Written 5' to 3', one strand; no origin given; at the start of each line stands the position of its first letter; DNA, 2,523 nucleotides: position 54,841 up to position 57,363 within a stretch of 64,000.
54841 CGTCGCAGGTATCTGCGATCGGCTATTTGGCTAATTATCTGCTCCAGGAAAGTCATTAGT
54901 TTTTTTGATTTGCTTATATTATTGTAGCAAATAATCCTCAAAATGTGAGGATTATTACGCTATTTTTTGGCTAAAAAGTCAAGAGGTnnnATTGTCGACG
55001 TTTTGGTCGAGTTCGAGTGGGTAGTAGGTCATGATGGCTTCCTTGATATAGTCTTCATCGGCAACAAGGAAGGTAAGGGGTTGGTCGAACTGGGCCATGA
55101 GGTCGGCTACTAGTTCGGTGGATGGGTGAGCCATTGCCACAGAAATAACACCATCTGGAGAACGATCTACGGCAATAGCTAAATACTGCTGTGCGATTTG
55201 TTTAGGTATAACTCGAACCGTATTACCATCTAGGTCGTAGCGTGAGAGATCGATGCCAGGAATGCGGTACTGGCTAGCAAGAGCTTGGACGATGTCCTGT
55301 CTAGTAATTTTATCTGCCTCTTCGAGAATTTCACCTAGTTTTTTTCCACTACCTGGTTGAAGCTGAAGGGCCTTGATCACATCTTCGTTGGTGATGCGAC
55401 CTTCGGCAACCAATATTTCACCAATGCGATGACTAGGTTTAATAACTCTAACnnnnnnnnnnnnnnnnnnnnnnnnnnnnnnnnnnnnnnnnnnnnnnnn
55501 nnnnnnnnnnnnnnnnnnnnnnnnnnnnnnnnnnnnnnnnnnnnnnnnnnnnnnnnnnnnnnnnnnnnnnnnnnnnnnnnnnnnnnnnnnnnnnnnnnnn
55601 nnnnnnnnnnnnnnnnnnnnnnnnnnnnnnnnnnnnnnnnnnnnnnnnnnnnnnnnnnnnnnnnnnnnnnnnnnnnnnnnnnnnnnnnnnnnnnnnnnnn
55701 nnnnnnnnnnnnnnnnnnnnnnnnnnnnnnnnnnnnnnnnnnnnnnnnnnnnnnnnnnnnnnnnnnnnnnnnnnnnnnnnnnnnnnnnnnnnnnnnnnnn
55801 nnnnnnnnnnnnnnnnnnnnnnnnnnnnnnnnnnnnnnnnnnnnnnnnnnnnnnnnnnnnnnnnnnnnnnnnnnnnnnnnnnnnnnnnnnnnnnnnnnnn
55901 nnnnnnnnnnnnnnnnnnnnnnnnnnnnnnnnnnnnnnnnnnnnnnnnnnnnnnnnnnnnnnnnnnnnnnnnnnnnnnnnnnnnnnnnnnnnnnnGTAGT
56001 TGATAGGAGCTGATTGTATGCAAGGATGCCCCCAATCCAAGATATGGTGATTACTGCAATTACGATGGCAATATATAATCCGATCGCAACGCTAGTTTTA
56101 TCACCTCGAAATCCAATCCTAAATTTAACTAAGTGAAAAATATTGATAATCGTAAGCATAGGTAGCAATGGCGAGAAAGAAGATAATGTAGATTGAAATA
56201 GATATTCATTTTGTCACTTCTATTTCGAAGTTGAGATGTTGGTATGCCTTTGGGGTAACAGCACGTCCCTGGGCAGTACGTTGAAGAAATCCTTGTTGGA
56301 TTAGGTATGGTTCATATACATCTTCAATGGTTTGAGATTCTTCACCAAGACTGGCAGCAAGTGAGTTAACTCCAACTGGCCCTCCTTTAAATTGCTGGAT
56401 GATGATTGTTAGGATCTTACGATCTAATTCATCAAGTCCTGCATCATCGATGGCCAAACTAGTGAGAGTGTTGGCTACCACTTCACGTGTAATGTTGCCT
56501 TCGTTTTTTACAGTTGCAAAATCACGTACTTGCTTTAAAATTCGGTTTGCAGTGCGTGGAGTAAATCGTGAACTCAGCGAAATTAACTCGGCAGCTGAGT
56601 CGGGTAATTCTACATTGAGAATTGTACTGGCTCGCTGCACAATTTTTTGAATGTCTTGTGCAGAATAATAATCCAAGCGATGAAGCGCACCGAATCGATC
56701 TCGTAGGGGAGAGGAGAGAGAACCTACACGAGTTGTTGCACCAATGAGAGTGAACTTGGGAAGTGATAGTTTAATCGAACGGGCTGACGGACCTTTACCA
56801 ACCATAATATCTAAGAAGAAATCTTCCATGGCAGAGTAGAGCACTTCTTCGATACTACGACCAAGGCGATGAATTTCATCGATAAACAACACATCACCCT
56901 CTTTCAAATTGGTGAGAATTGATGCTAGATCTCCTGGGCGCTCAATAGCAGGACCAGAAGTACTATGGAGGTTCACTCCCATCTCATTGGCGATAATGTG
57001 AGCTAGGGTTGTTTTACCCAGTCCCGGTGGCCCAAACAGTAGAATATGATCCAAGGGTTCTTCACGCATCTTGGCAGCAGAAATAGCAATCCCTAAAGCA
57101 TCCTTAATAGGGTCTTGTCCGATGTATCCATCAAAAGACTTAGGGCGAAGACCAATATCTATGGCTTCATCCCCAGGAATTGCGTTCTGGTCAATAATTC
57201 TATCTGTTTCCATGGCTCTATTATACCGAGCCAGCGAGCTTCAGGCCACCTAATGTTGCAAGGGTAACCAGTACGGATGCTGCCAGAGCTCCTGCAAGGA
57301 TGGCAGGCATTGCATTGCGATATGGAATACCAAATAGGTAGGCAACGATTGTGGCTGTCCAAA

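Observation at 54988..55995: Membrane bPH_2 protein fused to an MshEN-type c-di-GMP receptor domain directly upstream of the giant adhesin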

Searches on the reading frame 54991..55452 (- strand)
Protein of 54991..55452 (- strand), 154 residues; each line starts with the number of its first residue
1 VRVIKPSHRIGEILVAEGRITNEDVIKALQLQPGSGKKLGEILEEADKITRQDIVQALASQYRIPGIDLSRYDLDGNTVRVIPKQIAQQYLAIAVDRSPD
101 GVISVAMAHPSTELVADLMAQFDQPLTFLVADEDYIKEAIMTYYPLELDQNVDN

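Call 26: search_solved_structures(query=window:54991-55452:-, max_evalue=1, show_alignments=4)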
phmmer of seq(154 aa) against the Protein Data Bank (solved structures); distinct sequences matched with E-value up to 1: 19.
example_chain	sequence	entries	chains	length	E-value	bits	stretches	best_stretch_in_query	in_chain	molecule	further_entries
6f8l_G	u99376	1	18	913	6.6e-19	72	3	8-115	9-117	Type IV pilus assembly protein PilF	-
5zfr_A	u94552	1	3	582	3.2e-18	69.8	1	7-145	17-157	Type IV pilus biogenesis ATPase PilB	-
6olj_C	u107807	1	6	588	5.3e-17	65.8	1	7-145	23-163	Type IV pilus biogenesis ATPase PilB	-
5tsg_B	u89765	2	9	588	5.3e-17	65.8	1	7-145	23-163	Type IV pilus biogenesis ATPase PilB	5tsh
3jc8_Ba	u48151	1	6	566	6.6e-16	62.3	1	7-145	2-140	Type IV-A pilus assembly ATPase PilB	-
5htl_A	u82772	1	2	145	3.5e-13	53.4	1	5-144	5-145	MSHA biogenesis protein MshE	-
9g1w_A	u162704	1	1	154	2.5e-07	34.5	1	8-116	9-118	Type IV pilus assembly ATPase PilB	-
6ejf_G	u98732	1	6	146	7.3e-06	29.7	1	9-97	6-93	Type IV pilus assembly protein PilF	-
7lko_B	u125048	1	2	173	0.00074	23.2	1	12-140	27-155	Pilus biogenesis protein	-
4u09_A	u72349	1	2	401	0.0067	20.1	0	68-89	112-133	LIC12759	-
7lkm_A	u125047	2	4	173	0.0099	19.6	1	12-140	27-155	Pilus biogenesis protein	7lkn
8pfa_A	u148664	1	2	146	0.012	19.3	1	8-139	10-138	c-di-GMP binding domain of the ATPase enzyme PilF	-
8pdk_A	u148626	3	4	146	0.027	18.2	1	9-139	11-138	c-di-GMP binding domain of the ATPase enzyme PilF | ATP-binding motif-containing protein pilF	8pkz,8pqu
6ejf_J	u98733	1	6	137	0.045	17.4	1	9-126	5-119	Type IV pilus assembly protein PilF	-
8pe0_A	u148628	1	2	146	0.06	17.1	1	10-139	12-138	c-di-GMP binding domain of the ATPase enzyme PilF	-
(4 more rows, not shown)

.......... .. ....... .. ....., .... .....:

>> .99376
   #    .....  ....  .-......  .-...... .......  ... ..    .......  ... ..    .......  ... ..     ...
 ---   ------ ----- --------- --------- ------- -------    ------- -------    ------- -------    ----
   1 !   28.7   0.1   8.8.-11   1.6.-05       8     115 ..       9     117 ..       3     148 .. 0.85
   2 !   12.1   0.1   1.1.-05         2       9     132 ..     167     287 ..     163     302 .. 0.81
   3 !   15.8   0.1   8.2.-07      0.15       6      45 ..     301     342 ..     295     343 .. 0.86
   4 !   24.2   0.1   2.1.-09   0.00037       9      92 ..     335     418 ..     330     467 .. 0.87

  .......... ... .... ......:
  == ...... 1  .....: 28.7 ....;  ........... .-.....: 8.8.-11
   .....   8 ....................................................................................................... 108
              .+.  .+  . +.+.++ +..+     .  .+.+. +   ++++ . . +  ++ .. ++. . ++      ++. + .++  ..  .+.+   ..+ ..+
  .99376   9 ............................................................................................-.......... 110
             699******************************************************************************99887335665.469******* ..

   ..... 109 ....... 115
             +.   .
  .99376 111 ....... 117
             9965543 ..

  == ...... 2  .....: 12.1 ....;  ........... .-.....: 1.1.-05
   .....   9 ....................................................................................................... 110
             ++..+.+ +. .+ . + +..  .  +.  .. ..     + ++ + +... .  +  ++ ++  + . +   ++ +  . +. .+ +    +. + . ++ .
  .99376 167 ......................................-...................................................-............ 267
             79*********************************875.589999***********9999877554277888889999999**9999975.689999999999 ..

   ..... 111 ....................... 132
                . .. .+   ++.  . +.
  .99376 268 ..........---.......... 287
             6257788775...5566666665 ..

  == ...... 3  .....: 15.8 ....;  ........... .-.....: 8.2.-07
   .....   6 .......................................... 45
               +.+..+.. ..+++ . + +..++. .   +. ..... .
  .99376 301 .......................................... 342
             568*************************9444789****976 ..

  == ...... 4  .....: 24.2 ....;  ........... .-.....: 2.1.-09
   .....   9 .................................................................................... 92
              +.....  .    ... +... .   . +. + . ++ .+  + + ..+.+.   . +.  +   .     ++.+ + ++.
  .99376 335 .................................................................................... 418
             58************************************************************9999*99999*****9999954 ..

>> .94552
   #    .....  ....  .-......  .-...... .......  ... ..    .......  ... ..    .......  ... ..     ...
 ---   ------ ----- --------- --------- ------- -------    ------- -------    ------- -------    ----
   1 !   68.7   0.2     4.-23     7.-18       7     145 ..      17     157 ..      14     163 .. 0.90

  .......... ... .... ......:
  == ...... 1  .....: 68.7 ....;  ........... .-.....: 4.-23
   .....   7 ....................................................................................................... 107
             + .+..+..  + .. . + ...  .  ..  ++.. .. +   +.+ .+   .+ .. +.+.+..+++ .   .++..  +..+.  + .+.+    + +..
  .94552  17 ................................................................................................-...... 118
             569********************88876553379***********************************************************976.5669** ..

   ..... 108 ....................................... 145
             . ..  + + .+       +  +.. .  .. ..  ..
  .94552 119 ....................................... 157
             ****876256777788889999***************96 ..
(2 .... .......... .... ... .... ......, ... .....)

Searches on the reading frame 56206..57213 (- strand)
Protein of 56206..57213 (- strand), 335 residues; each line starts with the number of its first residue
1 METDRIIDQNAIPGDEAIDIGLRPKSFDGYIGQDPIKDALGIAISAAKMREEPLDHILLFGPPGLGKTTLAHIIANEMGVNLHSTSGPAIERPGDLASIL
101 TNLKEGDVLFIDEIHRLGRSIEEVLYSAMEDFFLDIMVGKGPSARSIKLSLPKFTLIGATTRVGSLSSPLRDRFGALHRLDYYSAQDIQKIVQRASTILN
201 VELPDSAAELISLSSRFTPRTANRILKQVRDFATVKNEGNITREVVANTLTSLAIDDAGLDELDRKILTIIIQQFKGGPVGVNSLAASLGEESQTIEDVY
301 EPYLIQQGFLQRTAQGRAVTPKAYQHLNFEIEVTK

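Call 3: search_protein_families(library=pfam, proteins=[window:56206-57213:-], max_evalue=0.1)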
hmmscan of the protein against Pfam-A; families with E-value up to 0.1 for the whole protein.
window:56206-57213:- (335 aa): 33 families (the best 25 are shown)
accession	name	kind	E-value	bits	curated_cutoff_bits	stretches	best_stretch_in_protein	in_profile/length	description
PF05496.18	RuvB_N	-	3.4e-79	264.6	27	1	22-180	1-159/159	Holliday junction DNA helicase RuvB P-loop domain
PF05491.19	RuvB_C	-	2.9e-27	94.8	24.7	1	258-328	2-72/72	RuvB C-terminal winged helix domain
PF00004.35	AAA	-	1.8e-23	83.8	21.2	1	57-176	1-125/131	ATPase family associated with various cellular activities (AAA)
PF17864.7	AAA_lid_4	-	4.8e-22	78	27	1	183-256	1-74/74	RuvB AAA lid domain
PF07728.20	AAA_5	-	8.1e-11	42.5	22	1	56-174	1-139/139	AAA domain (dynein-related subfamily)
PF06068.19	TIP49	-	3.6e-05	23.6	23.8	1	27-83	23-79/347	TIP49 P-loop domain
PF01078.27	Mg_chelatase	-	3.8e-05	23.6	20.3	1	32-75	7-43/207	Magnesium chelatase, subunit ChlI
PF13401.12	AAA_22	-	0.00047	20.9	27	0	56-77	7-28/130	AAA domain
PF13173.12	AAA_14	-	0.00057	20.3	27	1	57-124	5-81/129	AAA domain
PF20720.3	nSTAND3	-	0.00082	19.5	27.2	1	55-113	18-73/155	Novel STAND NTPase 3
PF00910.28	RNA_helicase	-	0.0014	19.5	21.5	1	57-120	1-64/105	RNA helicase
PF00308.24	Bac_DnaA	-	0.0016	19.1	23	1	27-80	7-60/162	Bacterial DnaA ATPAse domain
PF13191.12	AAA_16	-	0.0017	19.3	32.6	0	51-77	22-47/167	AAA ATPase domain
PF03266.21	NTPase_1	-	0.002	18.4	23.9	0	56-80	1-28/168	NTPase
PF00931.28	NB-ARC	-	0.0025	17.5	23.5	1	49-77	13-41/248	NB-ARC domain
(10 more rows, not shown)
